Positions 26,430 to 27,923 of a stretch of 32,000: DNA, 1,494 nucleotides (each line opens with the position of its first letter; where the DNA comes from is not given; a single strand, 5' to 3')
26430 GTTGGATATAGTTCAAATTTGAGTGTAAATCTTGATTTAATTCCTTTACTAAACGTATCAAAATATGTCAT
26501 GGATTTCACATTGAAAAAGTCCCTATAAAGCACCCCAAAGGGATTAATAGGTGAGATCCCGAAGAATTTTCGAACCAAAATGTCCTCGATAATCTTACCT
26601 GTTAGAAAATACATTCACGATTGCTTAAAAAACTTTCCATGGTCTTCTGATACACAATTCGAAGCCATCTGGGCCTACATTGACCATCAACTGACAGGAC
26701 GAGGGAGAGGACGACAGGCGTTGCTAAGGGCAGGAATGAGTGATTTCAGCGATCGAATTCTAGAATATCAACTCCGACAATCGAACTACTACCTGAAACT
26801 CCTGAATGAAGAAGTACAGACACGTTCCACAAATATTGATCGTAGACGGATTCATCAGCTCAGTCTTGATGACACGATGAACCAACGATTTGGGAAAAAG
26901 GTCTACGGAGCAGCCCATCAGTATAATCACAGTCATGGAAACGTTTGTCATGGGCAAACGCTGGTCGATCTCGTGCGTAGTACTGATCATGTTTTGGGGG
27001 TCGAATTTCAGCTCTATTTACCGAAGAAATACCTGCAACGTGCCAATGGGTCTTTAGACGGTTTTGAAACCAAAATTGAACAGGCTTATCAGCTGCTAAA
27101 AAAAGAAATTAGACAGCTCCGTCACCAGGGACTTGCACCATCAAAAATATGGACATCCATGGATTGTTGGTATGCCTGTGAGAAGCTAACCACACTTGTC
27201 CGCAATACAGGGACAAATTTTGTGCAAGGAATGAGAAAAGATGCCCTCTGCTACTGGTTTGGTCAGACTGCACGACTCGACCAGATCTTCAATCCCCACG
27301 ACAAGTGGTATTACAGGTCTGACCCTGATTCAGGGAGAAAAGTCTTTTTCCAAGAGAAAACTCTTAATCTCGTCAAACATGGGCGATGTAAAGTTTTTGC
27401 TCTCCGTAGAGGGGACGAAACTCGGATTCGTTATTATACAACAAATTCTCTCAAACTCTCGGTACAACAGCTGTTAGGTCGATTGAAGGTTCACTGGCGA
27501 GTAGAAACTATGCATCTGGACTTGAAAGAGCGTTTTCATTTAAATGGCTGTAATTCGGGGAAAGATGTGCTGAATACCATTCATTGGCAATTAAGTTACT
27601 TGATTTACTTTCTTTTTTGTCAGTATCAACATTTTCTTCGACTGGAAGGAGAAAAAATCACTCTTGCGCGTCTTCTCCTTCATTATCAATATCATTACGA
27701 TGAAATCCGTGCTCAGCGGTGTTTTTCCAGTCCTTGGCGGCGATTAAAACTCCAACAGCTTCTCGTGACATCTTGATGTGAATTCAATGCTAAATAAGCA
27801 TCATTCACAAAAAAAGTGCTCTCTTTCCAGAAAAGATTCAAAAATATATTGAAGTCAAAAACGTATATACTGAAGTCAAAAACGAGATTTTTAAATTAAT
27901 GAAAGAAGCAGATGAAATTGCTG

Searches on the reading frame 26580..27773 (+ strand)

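Call 66: search_protein_families(library=pfam, proteins=[window:26580-27773:+], max_evalue=0.001)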
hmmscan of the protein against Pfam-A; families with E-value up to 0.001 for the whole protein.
window:26580-27773:+ (398 aa): 2 families
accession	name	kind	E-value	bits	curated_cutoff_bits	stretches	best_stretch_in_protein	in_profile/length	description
PF13546.12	DDE_5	-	1.2e-11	45.1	27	1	89-226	77-216/272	DDE superfamily endonuclease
PF01609.27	DDE_Tnp_1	-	1.6e-05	25.2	23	1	178-345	70-200/200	Transposase DDE domain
